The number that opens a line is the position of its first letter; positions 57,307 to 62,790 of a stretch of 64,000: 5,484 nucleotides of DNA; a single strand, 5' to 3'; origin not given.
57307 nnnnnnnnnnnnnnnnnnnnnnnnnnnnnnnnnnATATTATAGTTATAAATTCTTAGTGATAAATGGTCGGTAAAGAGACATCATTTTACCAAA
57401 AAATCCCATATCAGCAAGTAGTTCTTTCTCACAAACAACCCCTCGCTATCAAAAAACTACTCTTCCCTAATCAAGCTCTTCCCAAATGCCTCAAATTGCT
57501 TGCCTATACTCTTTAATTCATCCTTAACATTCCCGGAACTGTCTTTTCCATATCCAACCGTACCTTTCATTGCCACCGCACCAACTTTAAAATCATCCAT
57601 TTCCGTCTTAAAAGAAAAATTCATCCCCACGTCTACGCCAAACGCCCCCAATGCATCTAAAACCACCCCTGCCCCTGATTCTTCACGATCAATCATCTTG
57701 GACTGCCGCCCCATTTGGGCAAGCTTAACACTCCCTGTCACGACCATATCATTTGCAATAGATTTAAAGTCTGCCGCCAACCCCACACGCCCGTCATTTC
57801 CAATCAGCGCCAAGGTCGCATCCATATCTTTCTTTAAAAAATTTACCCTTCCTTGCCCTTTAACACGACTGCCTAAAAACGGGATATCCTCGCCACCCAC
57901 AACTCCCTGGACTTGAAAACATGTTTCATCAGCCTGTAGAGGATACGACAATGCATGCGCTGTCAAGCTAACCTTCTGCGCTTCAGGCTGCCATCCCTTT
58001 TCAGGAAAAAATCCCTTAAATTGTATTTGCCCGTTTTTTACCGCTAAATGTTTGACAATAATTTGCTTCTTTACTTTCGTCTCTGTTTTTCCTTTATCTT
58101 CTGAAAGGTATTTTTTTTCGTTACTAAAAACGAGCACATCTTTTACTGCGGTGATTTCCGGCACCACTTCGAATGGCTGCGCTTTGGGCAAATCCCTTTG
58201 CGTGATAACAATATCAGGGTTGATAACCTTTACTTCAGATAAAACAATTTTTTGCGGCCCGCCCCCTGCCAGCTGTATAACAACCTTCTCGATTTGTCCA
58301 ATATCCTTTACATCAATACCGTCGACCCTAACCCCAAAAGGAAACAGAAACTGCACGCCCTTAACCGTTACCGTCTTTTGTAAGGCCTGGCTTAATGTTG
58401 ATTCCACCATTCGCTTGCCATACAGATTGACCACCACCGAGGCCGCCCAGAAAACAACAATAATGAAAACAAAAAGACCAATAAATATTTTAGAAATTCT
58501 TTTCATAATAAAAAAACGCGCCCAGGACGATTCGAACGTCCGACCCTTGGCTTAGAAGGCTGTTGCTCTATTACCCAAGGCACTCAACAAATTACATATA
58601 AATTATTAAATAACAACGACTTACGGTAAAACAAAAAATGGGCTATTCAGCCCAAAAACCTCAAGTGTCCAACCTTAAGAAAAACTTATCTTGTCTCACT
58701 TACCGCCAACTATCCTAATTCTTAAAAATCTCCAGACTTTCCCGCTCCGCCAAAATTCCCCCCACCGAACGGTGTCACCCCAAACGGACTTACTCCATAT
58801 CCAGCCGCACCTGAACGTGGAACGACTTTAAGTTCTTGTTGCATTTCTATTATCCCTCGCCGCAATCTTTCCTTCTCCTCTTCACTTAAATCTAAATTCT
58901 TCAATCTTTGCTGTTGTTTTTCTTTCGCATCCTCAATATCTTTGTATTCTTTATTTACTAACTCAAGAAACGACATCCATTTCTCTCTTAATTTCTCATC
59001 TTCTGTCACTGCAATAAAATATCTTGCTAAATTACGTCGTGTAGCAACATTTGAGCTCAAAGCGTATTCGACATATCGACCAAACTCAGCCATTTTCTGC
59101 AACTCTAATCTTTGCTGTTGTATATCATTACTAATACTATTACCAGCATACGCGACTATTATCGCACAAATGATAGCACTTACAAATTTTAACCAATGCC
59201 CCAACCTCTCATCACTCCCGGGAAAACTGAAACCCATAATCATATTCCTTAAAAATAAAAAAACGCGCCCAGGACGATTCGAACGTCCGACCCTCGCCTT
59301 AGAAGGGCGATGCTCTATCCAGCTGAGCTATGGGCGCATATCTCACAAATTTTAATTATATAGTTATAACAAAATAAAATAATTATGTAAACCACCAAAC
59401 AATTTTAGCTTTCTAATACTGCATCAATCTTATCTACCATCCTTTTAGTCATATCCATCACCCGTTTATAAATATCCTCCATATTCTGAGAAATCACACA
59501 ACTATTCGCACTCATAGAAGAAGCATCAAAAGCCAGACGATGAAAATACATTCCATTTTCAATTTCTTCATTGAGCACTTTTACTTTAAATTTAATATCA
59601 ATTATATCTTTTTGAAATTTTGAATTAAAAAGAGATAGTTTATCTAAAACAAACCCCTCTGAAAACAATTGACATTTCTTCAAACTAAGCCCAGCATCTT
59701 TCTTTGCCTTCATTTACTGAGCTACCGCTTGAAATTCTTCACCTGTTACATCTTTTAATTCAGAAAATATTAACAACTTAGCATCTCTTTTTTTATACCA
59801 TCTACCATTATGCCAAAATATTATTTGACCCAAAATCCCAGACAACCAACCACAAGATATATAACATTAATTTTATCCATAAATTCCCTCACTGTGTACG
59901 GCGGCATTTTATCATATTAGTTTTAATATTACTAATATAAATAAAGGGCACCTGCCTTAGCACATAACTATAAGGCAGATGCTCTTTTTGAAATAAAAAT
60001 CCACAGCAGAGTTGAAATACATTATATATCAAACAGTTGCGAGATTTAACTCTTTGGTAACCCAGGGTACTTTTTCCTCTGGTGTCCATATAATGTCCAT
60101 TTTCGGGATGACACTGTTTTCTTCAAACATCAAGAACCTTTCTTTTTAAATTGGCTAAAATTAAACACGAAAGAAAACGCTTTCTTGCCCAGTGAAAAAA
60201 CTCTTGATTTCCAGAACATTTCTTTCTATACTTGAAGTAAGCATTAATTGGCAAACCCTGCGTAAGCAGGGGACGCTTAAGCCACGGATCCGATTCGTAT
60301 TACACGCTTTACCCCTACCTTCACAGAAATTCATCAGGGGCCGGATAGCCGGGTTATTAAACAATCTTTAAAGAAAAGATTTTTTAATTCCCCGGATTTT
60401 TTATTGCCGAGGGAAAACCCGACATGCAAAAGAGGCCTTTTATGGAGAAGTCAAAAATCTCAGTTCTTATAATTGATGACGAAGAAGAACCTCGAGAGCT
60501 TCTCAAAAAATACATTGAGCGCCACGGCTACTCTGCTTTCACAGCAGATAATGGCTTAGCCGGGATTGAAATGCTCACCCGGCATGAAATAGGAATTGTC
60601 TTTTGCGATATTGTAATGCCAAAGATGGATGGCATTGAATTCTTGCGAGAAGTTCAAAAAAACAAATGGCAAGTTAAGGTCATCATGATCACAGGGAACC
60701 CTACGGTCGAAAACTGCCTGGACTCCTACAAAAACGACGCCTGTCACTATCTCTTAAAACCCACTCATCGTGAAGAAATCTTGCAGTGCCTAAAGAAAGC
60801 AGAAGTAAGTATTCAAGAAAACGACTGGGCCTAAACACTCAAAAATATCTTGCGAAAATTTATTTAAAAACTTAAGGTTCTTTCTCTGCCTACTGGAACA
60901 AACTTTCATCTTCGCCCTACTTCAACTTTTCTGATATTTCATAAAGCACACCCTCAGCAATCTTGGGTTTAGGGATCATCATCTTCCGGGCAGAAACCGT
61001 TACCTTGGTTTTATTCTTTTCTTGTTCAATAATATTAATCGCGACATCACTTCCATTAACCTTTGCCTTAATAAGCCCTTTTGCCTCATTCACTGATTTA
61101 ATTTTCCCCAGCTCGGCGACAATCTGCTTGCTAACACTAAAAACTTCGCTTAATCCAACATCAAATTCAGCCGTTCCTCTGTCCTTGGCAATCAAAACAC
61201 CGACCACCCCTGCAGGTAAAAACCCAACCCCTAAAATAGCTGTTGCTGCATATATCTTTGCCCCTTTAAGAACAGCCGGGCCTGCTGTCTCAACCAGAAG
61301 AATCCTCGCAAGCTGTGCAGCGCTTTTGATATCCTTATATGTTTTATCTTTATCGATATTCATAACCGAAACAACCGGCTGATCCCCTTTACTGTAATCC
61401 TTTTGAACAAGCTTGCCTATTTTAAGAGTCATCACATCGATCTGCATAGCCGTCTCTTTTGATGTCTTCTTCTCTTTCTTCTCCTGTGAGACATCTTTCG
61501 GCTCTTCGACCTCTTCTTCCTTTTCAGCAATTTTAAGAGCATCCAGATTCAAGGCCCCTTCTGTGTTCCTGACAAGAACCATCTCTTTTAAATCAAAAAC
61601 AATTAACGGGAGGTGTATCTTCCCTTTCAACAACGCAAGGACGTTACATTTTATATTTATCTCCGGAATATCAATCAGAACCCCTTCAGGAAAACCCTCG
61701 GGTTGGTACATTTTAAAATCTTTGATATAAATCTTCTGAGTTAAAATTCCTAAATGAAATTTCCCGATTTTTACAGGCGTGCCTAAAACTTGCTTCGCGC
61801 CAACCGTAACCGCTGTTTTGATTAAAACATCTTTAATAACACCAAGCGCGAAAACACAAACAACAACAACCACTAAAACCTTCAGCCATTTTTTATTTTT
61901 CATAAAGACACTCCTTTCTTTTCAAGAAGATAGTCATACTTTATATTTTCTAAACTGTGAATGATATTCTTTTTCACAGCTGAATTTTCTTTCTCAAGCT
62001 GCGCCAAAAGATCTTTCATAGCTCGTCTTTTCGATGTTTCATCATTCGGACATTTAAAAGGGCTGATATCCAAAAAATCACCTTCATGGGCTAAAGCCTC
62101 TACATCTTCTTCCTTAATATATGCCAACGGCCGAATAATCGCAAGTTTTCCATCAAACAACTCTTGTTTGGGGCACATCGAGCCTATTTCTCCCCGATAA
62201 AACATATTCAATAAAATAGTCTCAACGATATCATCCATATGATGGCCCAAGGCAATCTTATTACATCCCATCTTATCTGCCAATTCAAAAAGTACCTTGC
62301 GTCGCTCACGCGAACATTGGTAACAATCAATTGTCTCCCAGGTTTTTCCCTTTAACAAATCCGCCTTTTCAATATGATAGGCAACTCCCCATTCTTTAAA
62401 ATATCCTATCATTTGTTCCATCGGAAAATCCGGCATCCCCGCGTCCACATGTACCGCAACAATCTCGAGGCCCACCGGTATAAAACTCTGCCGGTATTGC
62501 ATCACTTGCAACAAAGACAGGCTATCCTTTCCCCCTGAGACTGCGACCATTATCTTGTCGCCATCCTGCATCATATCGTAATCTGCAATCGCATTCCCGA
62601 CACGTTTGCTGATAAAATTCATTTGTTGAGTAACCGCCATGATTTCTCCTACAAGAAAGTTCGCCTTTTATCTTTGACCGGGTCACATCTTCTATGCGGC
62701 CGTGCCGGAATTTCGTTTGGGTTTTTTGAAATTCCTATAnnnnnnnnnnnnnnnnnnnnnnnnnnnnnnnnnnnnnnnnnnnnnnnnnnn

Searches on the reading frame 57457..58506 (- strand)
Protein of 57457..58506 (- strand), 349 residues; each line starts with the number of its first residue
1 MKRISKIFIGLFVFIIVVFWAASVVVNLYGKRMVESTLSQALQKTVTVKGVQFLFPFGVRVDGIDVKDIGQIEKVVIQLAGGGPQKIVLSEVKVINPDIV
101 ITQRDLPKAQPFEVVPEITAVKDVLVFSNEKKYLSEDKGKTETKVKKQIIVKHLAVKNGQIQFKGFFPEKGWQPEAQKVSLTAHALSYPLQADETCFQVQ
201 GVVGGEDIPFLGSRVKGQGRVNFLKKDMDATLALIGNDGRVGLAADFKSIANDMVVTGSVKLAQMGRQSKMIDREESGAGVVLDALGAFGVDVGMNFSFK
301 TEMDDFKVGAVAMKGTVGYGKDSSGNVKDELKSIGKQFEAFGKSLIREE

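Call 8: search_protein_families(library=pfam, proteins=[window:57457-58506:-], max_evalue=0.01)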
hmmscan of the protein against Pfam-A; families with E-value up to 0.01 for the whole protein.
window:57457-58506:- (349 aa): 1 family
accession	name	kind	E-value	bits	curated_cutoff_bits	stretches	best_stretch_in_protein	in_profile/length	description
PF05359.17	DUF748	-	8.7e-06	24.5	50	1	2-169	12-172/1037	Domain of Unknown Function (DUF748)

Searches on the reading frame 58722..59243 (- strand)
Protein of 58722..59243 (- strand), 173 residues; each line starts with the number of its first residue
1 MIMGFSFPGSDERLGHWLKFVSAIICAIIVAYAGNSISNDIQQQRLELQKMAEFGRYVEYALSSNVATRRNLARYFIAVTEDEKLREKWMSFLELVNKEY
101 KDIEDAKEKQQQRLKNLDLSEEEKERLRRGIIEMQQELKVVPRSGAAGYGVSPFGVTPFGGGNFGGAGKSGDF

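Call 8: search_protein_families(library=pfam, proteins=[window:58722-59243:-], max_evalue=0.01)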
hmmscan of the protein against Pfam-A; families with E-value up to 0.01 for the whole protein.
window:58722-59243:- (173 aa): 2 families
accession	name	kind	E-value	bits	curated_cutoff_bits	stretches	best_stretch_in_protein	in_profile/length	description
PF08938.16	HBS1_N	-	0.0022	18.8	26.4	1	99-139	2-38/78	HBS1 N-terminus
PF15898.10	PRKG1_interact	-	0.0035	18.4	32.4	1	75-141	6-75/101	cGMP-dependent protein kinase interacting domain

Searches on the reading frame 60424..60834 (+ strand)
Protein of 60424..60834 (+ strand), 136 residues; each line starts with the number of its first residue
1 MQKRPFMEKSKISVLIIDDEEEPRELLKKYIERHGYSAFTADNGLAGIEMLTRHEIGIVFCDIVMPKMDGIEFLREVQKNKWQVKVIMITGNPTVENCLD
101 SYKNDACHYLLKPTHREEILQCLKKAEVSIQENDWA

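Call 8: search_protein_families(library=pfam, proteins=[window:60424-60834:+], max_evalue=0.01)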
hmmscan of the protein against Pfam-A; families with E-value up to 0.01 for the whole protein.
window:60424-60834:+ (136 aa): 1 family
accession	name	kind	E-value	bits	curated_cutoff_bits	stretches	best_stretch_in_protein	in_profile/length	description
PF00072.30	Response_reg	-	3.1e-27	95.4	30.2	1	14-123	1-110/111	Response regulator receiver domain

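Call 9: find_encoding_contigs(protein=window:60424-60834:+, flank=3000, max_places=10)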
Protein window:60424-60834:+ (136 aa): no gene with exactly this product is on record in the collection.

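Call 10: find_homologous_proteins(query=window:60442-60831:+, max_evalue=1e-10)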
Query window:60442-60831:+ (130 aa): 12 proteins with E <= 1e-10 among 54 candidates.
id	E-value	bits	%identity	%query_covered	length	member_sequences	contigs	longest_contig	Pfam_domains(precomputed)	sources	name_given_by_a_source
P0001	2.4e-82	291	100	100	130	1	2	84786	PF00072.31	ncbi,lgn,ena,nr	ncbi:MAG: response regulator [Candidatus Omnitrophica bacterium]|nr:response regulator [Candidatus O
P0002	4.1e-32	128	50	98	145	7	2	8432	PF00072.31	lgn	-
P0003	4.9e-29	119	51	94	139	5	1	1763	PF00072.31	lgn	-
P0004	1.8e-28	117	46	96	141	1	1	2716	PF00072.31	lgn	-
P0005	3.4e-16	77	41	93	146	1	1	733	PF00072.31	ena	-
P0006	2.1e-14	71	42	77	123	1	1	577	PF00072.31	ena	-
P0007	3.5e-12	64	48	47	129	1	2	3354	PF00072.31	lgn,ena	-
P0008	7.2e-12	63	33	86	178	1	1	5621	PF00072.31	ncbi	-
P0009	1.2e-11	62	41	62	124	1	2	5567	PF00072.31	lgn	-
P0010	1.5e-11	62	36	87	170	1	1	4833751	PF00072.31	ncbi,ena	-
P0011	1.6e-11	62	32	82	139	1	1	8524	PF00072.31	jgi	-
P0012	8.9e-11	59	33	92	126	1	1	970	PF00072.31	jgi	jgi:two-component system response regulator HydG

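Call 11: find_encoding_contigs(protein=P0001, flank=2000, max_places=4)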
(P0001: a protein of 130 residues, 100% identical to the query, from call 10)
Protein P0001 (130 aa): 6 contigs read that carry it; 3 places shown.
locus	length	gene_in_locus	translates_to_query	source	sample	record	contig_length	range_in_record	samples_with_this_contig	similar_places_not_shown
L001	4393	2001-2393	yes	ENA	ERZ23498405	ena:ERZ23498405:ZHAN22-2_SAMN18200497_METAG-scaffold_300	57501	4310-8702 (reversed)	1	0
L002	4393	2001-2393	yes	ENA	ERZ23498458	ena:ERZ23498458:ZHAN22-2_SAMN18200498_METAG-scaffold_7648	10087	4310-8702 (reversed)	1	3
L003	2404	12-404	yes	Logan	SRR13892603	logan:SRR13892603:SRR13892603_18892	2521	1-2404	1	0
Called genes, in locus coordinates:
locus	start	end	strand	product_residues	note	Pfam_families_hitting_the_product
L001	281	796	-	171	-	-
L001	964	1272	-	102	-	-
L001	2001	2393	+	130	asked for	PF00072:Response_reg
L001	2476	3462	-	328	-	PF05170:AsmA, PF05359:DUF748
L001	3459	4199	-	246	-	PF01171:ATP_bind_3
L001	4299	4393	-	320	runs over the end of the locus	PF07719:TPR_2 (faint), PF13181:TPR_8 (faint), PF13428:TPR_14 (faint), PF13432:TPR_16 (weak), PF13174:TPR_6 (faint), PF13371:TPR_9 (faint), PF13414:TPR_11 (faint), PF00515:TPR_1 (weak), +3 more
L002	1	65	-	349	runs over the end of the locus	PF05359:DUF748 (weak)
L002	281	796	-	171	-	-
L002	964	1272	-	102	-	-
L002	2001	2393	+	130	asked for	PF00072:Response_reg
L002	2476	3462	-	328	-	PF05170:AsmA, PF05359:DUF748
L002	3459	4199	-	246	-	PF01171:ATP_bind_3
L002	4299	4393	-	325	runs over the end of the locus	PF07719:TPR_2 (faint), PF13181:TPR_8 (faint), PF13428:TPR_14 (faint), PF13432:TPR_16 (weak), PF13174:TPR_6 (faint), PF13371:TPR_9 (faint), PF13424:TPR_12 (faint), PF00515:TPR_1 (weak), +4 more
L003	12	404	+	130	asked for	PF00072:Response_reg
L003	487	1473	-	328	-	PF05170:AsmA, PF05359:DUF748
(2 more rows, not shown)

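Call 12: find_encoding_contigs(protein=P0002, flank=3000, max_places=6)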
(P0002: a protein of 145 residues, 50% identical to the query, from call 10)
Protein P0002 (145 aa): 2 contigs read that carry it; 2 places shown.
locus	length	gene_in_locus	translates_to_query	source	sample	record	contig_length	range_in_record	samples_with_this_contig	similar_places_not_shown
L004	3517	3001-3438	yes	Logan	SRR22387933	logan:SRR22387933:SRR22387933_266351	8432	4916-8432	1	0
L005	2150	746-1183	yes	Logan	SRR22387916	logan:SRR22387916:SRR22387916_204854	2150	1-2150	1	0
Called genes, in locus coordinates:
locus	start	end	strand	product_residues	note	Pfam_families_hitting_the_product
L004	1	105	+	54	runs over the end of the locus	-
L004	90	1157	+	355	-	PF01145:Band_7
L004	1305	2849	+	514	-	PF00106:adh_short, PF13561:adh_short_C2, PF00106:adh_short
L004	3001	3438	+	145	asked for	PF00072:Response_reg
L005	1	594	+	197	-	?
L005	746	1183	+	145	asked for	PF00072:Response_reg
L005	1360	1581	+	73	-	PF07866:DUF1653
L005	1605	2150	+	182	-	?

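Call 13: find_encoding_contigs(protein=P0003, flank=3000, max_places=6)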
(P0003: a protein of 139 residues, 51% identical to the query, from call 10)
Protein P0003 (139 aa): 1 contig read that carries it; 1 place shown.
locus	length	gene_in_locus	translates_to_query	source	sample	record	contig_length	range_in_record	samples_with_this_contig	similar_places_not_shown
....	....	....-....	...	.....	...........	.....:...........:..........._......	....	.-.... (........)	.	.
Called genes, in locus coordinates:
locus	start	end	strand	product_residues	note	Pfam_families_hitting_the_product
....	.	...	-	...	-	?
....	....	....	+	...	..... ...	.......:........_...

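Call 14: find_encoding_contigs(protein=P0004, flank=3000, max_places=6)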
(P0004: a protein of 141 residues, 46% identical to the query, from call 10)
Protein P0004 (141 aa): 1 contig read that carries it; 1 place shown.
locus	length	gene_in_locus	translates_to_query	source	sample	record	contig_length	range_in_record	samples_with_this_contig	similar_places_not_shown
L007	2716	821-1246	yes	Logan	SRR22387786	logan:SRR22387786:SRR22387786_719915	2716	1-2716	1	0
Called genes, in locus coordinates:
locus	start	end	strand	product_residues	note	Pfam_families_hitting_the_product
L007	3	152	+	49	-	?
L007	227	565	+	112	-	-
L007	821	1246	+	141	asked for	PF00072:Response_reg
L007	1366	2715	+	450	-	?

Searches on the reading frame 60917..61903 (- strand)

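Call 8: search_protein_families(library=pfam, proteins=[window:60917-61903:-], max_evalue=0.01)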
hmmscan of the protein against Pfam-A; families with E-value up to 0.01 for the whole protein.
window:60917-61903:- (328 aa): 2 families
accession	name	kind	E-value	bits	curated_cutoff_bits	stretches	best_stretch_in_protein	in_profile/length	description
PF05359.17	DUF748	-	6.1e-11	41.5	50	1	4-183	15-182/1037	Domain of Unknown Function (DUF748)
PF05170.20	AsmA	-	1.3e-07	31.3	29.8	1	33-164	39-168/607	AsmA family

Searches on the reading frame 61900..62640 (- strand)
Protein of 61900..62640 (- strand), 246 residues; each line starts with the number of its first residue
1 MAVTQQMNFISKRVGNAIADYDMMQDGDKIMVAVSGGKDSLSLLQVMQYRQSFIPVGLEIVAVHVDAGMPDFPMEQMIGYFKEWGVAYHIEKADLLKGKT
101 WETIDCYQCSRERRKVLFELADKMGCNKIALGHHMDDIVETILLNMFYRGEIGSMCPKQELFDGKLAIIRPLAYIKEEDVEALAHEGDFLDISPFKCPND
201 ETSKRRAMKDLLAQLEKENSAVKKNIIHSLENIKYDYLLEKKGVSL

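Call 8: search_protein_families(library=pfam, proteins=[window:61900-62640:-], max_evalue=0.01)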
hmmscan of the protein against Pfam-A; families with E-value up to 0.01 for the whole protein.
window:61900-62640:- (246 aa): 1 family
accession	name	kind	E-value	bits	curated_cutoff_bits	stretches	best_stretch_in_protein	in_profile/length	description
PF01171.26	ATP_bind_3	-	7.8e-18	65.3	27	1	29-186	1-158/182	PP-loop family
